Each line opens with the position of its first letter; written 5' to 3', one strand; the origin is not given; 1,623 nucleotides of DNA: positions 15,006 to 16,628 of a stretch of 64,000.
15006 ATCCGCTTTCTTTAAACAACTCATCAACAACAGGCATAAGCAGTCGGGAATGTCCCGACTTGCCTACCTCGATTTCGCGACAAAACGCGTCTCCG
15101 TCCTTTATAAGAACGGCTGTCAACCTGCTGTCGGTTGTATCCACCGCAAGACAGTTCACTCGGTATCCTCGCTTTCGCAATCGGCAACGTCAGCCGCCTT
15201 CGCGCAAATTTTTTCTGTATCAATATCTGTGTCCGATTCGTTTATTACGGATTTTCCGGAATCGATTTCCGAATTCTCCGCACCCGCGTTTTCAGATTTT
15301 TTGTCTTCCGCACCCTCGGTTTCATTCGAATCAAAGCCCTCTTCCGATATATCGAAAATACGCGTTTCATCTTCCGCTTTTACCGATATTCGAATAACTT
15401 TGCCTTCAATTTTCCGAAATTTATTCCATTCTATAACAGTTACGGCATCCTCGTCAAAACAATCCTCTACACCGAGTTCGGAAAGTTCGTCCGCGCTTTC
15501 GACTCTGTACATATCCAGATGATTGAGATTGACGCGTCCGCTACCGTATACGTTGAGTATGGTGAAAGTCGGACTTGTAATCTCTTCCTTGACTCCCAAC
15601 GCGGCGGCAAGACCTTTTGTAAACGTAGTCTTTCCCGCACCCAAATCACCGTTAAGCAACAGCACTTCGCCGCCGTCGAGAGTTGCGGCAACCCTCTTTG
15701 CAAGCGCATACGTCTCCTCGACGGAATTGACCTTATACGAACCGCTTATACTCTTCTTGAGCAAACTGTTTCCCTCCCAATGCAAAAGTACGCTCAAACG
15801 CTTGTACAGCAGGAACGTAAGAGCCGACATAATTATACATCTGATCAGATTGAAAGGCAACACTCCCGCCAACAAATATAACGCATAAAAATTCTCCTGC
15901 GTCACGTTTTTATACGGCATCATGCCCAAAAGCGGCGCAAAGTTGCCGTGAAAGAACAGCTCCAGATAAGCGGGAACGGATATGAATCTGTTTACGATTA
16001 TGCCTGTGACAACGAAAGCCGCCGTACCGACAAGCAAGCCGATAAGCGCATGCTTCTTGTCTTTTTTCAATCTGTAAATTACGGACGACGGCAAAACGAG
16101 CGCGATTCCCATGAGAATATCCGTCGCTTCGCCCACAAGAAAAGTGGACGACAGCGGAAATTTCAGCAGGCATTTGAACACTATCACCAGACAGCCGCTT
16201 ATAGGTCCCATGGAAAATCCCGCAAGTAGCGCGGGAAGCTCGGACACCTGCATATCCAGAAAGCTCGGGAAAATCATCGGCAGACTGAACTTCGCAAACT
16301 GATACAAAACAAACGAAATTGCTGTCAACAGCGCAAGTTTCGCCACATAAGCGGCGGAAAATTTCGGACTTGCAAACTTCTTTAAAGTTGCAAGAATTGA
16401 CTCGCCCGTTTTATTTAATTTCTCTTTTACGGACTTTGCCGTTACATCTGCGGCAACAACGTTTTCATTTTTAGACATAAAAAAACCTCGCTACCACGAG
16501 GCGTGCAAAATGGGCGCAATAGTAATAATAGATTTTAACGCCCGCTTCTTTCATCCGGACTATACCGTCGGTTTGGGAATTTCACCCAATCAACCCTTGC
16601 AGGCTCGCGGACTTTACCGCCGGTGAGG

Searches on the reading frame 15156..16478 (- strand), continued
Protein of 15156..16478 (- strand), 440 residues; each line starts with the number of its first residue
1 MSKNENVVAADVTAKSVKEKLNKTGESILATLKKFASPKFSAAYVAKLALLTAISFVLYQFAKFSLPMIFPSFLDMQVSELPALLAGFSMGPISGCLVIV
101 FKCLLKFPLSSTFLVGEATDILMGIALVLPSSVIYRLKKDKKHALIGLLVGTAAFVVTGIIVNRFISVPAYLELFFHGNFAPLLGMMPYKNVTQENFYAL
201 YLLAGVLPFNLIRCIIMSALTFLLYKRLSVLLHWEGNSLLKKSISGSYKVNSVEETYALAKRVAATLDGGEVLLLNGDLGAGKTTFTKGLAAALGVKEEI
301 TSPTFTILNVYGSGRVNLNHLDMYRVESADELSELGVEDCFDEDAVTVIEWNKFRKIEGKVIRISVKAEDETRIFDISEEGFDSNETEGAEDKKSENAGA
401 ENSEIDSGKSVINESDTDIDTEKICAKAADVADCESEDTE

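Call 44: find_encoding_contigs(protein=P0101, flank=2500, max_places=1)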
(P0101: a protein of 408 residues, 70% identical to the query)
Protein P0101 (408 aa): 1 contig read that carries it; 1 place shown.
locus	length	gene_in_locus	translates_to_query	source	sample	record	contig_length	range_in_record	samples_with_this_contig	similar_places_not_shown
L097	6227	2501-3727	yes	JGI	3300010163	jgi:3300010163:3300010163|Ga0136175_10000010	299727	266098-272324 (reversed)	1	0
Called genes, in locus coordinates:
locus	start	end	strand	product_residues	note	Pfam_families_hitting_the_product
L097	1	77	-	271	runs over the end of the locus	-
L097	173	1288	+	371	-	PF01467:CTP_transf_like, PF01966:HD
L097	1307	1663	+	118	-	PF02410:RsfS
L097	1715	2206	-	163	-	-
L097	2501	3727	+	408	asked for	PF12822:ECF_trnsprt, PF02367:TsaE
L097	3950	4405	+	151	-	PF00814:TsaD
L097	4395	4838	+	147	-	PF13302:Acetyltransf_3 (weak), PF13420:Acetyltransf_4 (weak), PF13673:Acetyltransf_10, PF00583:Acetyltransf_1, PF13508:Acetyltransf_7, PF08445:FR47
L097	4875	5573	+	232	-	PF00561:Abhydrolase_1, PF12146:Hydrolase_4, PF12697:Abhydrolase_6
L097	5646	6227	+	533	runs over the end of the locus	PF08245:Mur_ligase_M, PF02875:Mur_ligase_C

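Call 45: find_encoding_contigs(protein=P0118, flank=2500, max_places=1)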
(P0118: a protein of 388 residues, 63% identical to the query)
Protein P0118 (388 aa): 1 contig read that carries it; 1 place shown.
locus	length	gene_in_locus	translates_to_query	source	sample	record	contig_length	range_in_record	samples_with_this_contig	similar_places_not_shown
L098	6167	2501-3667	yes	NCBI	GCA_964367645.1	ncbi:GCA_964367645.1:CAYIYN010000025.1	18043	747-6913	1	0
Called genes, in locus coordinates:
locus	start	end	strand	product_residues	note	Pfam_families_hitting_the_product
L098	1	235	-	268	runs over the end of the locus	-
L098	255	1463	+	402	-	PF01467:CTP_transf_like, PF01966:HD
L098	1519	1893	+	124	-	PF02410:RsfS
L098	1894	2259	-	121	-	PF09580:Spore_YhcN_YlaJ (weak)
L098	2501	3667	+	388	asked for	PF12822:ECF_trnsprt, PF02367:TsaE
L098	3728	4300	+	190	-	PF00814:TsaD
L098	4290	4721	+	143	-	PF13420:Acetyltransf_4 (weak), PF00583:Acetyltransf_1, PF13673:Acetyltransf_10, PF13508:Acetyltransf_7, PF08445:FR47 (weak)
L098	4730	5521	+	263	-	PF12146:Hydrolase_4, PF00561:Abhydrolase_1, PF12697:Abhydrolase_6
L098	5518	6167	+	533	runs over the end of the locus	PF08245:Mur_ligase_M, PF02875:Mur_ligase_C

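Call 50: find_encoding_contigs(protein=P0126, flank=2500, max_places=1)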
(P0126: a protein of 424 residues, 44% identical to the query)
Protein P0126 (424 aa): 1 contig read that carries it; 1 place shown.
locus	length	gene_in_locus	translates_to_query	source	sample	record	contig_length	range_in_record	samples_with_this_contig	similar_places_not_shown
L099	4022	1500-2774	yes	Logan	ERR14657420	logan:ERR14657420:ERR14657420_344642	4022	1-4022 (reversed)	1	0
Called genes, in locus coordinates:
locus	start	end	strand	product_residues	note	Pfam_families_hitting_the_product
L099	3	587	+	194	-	?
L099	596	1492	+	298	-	PF01569:PAP2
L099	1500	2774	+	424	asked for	PF12822:ECF_trnsprt, PF02367:TsaE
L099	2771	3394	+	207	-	PF00814:TsaD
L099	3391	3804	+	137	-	PF00583:Acetyltransf_1, PF13673:Acetyltransf_10, PF13508:Acetyltransf_7, PF08445:FR47, PF24553:Rv0428c_C (weak)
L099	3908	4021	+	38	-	?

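Call 51: find_encoding_contigs(protein=P0194, flank=2500, max_places=1)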
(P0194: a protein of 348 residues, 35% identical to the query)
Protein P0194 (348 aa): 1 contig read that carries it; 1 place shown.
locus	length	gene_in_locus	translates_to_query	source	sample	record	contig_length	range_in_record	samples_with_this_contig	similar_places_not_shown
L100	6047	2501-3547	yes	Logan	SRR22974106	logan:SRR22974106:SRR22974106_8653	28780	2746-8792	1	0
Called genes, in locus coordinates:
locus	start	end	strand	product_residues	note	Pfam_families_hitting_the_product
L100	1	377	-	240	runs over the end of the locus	-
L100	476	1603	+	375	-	PF01467:CTP_transf_like, PF01966:HD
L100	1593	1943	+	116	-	PF02410:RsfS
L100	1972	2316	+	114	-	-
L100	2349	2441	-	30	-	-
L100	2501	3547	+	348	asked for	PF07155:ECF-ribofla_trS (weak), PF12822:ECF_trnsprt, PF02367:TsaE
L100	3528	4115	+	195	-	PF00814:TsaD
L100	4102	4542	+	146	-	PF13302:Acetyltransf_3 (weak), PF13527:Acetyltransf_9, PF00583:Acetyltransf_1, PF13673:Acetyltransf_10, PF13508:Acetyltransf_7, PF14542:Acetyltransf_CG (weak), PF08445:FR47 (weak)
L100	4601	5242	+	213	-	PF00561:Abhydrolase_1, PF12146:Hydrolase_4 (weak), PF12697:Abhydrolase_6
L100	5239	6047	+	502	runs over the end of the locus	PF08245:Mur_ligase_M, PF02875:Mur_ligase_C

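Call 53: find_encoding_contigs(protein=P0134, flank=2500, max_places=1)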
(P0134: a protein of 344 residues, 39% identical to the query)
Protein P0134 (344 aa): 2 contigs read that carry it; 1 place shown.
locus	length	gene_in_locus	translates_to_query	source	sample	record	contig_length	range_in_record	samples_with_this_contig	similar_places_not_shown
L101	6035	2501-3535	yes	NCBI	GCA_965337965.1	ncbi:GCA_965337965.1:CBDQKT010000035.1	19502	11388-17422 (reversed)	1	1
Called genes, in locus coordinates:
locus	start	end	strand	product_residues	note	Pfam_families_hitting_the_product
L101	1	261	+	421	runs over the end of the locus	PF01018:GTP1_OBG, PF01926:MMR_HSR1, PF02421:FeoB_N, PF09269:DUF1967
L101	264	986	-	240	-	-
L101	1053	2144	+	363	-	PF01467:CTP_transf_like, PF01966:HD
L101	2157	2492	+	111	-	PF02410:RsfS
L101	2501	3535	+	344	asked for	PF12822:ECF_trnsprt, PF02367:TsaE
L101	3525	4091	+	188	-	PF00814:TsaD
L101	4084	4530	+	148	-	PF13302:Acetyltransf_3 (weak), PF13673:Acetyltransf_10, PF00583:Acetyltransf_1, PF13508:Acetyltransf_7, PF14542:Acetyltransf_CG (weak), PF08445:FR47 (weak)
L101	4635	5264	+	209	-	PF00561:Abhydrolase_1, PF12146:Hydrolase_4, PF12697:Abhydrolase_6, PF03096:Ndr (faint), PF00561:Abhydrolase_1 (weak), PF08386:Abhydrolase_4 (weak)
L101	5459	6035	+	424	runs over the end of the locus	PF08245:Mur_ligase_M, PF02875:Mur_ligase_C (weak)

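Call 54: find_encoding_contigs(protein=P0146, flank=2500, max_places=1)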
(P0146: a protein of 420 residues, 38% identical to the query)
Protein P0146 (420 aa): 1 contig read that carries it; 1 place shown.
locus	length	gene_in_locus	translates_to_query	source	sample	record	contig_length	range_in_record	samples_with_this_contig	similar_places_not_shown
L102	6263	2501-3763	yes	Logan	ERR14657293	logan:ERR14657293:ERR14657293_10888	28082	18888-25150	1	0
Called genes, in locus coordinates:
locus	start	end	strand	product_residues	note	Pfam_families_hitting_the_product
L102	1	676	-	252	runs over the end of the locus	-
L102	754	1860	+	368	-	PF01467:CTP_transf_like, PF01966:HD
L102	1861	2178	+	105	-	PF02410:RsfS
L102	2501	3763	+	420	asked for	PF12822:ECF_trnsprt, PF02367:TsaE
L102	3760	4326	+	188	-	PF00814:TsaD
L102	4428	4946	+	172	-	PF00583:Acetyltransf_1, PF13673:Acetyltransf_10, PF13508:Acetyltransf_7, PF08445:FR47 (weak)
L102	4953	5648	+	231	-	PF00561:Abhydrolase_1, PF00975:Thioesterase (weak), PF12146:Hydrolase_4, PF12697:Abhydrolase_6, PF00561:Abhydrolase_1 (weak)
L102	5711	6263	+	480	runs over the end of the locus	PF08245:Mur_ligase_M, PF02875:Mur_ligase_C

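Call 55: find_encoding_contigs(protein=P0124, flank=2500, max_places=1)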
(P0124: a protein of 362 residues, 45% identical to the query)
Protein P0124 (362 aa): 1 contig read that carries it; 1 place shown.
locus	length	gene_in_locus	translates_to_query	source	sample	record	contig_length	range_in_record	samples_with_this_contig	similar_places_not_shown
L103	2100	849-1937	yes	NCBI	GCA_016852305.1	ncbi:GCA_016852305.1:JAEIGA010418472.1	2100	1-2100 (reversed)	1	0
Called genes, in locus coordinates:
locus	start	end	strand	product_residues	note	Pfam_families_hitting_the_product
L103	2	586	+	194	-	?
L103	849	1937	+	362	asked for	PF12822:ECF_trnsprt, PF02367:TsaE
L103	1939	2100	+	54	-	?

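Call 60: list_cluster_members(proteins=[P0001, P0007, P0009, P0014, P0032, P0045, P0057, P0118, P0134])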
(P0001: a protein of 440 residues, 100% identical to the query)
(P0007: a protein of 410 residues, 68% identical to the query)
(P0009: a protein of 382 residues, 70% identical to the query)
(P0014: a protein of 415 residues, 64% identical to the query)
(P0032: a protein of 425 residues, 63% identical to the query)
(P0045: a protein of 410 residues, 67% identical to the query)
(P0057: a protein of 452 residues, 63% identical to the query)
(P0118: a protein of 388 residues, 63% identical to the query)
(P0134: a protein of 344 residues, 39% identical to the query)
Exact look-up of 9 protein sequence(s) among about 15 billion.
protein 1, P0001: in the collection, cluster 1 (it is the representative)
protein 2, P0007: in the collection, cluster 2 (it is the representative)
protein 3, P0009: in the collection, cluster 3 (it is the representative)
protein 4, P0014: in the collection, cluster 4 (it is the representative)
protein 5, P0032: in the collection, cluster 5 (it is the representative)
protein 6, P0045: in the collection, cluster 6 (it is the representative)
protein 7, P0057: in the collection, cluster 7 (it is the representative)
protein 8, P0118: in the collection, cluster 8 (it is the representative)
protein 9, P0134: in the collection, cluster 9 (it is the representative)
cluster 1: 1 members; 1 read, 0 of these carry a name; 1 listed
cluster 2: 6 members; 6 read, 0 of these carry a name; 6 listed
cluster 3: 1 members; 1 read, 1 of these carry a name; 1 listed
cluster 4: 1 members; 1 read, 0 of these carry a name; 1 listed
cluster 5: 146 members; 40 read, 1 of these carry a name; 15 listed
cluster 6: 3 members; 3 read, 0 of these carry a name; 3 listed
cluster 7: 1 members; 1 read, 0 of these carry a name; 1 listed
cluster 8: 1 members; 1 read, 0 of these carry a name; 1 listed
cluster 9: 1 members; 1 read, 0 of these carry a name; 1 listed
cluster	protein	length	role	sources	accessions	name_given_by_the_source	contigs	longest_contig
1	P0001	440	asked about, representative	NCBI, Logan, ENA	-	-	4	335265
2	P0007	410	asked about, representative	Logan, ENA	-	-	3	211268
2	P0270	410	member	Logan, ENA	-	-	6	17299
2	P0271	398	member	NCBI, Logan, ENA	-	-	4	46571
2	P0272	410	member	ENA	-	-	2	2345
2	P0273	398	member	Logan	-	-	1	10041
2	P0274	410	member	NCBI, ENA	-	-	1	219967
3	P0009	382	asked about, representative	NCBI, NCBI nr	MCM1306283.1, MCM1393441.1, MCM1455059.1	MAG: tRNA (adenosine(37)-N6)-threonylcarbamoyltransferase complex ATPase subunit type 1 ... | tRNA (adenosine(37)-N6)-threonylcarbamoyltransferase complex ATPase subunit type 1 TsaE ...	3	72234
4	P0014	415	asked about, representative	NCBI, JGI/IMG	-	-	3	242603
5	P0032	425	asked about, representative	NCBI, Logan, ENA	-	-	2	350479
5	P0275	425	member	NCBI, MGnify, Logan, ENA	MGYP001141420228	FL=1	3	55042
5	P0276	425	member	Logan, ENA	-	-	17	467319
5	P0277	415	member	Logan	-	-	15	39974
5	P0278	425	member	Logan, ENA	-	-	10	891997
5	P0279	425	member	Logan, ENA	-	-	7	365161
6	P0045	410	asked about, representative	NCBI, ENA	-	-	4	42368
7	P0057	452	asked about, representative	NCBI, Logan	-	-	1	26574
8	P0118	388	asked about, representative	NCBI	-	-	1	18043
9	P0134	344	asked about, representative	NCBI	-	-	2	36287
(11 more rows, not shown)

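Call 71: predict_structure(alignment_id=A3)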
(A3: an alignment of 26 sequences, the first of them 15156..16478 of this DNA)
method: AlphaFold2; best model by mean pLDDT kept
length: 440 residues; sequences in the alignment: 26
mean_pLDDT: 59.4   pTM: 0.40
mean pLDDT of the five models: 59.4, 55.4, 52.8, 52.2, 51.3
residues with pLDDT >= 90: 0; 70-90: 123; 50-70: 212; < 50: 105
segments of 3 or more residues with pLDDT < 50: 1-11, 64-74, 234-241, 322-324, 382-440
pLDDT, mean of each block of 10 residues (from residue 1): 42 51 52 50 57 60 46 51 56 64 64 63 70 71 74 75 72 74 68 71 65 64 62 46 75 86 76 77 81 72 56 56 54 59 61 61 83 83 33 25 25 27 29 29
secondary structure, 60 per line:
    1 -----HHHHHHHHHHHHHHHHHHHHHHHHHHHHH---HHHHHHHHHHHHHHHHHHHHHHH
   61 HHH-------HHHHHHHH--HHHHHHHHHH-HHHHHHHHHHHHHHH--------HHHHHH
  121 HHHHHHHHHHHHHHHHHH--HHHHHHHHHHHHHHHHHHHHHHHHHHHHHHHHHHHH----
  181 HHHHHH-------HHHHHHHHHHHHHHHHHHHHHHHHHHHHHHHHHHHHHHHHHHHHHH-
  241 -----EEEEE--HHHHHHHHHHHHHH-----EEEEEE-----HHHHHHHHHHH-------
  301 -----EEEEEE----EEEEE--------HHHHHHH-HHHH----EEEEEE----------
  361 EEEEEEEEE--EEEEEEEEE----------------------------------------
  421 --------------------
elements in order: H6-34 H38-63 H71-78 H81-90 H92-106 H115-138 H141-176 H181-186 H194-239 E246-250 H253-266 E272-277 H283-293 E306-311 E316-320 H329-335 H337-340 E345-350 E361-369 E372-380

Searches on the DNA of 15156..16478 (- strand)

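Call 12: search_rna_families(sources=[L001, L002, L003, L004, L005, L006, L007, L008, L009, L010, L011, L012], threshold=gathering)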
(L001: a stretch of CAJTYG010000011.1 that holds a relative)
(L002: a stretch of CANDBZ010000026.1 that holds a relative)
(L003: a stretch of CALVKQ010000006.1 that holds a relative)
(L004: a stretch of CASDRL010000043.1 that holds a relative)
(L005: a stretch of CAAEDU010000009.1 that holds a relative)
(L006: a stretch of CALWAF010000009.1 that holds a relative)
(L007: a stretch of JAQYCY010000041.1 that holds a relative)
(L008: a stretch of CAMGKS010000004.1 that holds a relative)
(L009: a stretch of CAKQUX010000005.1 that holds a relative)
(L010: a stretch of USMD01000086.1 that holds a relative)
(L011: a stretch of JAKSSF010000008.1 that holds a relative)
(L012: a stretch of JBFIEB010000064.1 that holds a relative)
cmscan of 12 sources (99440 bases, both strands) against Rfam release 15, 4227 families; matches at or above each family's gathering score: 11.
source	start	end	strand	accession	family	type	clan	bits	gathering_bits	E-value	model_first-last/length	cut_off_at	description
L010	135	253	+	RF00050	FMN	Cis-reg; riboswitch;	-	123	66.2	4.5e-28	1-138/138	no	FMN riboswitch aptamer (RFN element)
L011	3598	3722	+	RF00050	FMN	Cis-reg; riboswitch;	-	119.4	66.2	4.3e-27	1-138/138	no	FMN riboswitch aptamer (RFN element)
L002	3815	3930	+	RF00050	FMN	Cis-reg; riboswitch;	-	114.5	66.2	9.4e-26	1-138/138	no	FMN riboswitch aptamer (RFN element)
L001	3273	3389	+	RF00050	FMN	Cis-reg; riboswitch;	-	112.6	66.2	3.2e-25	1-138/138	no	FMN riboswitch aptamer (RFN element)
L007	3841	3959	+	RF00050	FMN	Cis-reg; riboswitch;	-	110.4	66.2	1.3e-24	1-138/138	no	FMN riboswitch aptamer (RFN element)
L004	3779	3897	+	RF00050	FMN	Cis-reg; riboswitch;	-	109.1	66.2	2.9e-24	1-138/138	no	FMN riboswitch aptamer (RFN element)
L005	2235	2353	+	RF00050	FMN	Cis-reg; riboswitch;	-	109.1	66.2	2.9e-24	1-138/138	no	FMN riboswitch aptamer (RFN element)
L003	3788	3906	+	RF00050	FMN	Cis-reg; riboswitch;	-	108.8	66.2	3.4e-24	1-138/138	no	FMN riboswitch aptamer (RFN element)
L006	3781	3898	+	RF00050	FMN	Cis-reg; riboswitch;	-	108.5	66.2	4.1e-24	1-138/138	no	FMN riboswitch aptamer (RFN element)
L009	3841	3959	+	RF00050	FMN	Cis-reg; riboswitch;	-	108.5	66.2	4.2e-24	1-138/138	no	FMN riboswitch aptamer (RFN element)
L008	3842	3959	+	RF00050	FMN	Cis-reg; riboswitch;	-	106.7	66.2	1.3e-23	1-138/138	no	FMN riboswitch aptamer (RFN element)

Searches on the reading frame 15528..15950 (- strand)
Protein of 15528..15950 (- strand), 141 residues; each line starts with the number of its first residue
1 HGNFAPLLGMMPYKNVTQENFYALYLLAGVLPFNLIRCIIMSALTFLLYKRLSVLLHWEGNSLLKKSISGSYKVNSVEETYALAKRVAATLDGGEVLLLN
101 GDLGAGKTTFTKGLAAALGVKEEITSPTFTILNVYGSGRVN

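Call 30: find_related_loci(query=A1, collection=metagenome_contigs, flank=3500)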
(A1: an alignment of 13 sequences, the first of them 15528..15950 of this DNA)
Query A1 (141 aa) in metagenome_contigs; peptide patterns used: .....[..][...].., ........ (x = any residue, [..] = any of these).
600 stretches matched a pattern (row limit reached: there are more); 514 encode a relative of the query (tblastn E <= 1e-3); the best 80 are kept; 80 distinct loci.
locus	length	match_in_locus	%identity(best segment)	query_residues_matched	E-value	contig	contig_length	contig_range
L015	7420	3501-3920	67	4-141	2e-61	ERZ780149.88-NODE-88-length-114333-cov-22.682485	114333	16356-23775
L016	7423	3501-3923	65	1-140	3e-55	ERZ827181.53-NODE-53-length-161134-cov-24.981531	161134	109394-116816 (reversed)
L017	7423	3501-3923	64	1-140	5e-55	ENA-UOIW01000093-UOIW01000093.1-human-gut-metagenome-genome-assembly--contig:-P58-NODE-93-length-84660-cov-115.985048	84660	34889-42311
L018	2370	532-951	49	2-135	2e-35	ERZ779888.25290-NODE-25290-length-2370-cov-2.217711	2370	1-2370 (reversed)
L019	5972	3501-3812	53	31-136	2e-29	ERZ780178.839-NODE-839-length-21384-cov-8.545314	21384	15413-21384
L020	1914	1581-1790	63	71-141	6e-25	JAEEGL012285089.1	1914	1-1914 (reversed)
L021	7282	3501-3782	52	51-140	2e-22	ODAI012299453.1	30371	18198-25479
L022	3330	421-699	48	32-137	1e-22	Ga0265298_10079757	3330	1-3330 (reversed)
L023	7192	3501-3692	66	73-136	2e-22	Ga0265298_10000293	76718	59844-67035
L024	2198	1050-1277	55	65-140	2e-22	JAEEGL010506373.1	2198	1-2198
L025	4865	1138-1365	55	65-140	2e-22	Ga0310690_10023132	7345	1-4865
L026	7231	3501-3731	57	64-140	3e-22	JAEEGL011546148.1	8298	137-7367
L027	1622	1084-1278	65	71-135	3e-22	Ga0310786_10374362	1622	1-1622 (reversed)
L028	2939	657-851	60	68-132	4e-21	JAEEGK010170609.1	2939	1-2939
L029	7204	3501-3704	57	73-140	4e-21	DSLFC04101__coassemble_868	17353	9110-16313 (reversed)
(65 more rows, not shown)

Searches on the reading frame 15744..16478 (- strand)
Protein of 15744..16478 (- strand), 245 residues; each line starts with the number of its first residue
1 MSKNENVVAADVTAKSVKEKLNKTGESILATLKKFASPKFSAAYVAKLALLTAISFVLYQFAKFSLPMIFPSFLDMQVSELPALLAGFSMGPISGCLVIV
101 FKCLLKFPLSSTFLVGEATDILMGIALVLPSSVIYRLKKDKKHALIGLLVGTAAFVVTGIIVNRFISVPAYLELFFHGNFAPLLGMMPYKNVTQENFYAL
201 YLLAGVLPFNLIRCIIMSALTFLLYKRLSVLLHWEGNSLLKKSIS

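Call 48: search_solved_structures(query=window:15744-16478:-, max_evalue=0.01, show_alignments=1)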
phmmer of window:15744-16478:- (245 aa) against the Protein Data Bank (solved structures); distinct sequences matched with E-value up to 0.01: 4.
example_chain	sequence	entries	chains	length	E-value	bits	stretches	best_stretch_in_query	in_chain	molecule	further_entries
3p5n_A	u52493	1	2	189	1.5e-19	73.8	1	47-231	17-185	Riboflavin uptake protein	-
5kbw_A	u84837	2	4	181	1.5e-11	47.7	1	53-176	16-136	Riboflavin transporter RibU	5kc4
5kc0_A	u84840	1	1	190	1.6e-11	47.6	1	53-176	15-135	Riboflavin transporter RibU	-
4z8z_A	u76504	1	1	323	0.0065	19.5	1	77-147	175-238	Uncharacterized protein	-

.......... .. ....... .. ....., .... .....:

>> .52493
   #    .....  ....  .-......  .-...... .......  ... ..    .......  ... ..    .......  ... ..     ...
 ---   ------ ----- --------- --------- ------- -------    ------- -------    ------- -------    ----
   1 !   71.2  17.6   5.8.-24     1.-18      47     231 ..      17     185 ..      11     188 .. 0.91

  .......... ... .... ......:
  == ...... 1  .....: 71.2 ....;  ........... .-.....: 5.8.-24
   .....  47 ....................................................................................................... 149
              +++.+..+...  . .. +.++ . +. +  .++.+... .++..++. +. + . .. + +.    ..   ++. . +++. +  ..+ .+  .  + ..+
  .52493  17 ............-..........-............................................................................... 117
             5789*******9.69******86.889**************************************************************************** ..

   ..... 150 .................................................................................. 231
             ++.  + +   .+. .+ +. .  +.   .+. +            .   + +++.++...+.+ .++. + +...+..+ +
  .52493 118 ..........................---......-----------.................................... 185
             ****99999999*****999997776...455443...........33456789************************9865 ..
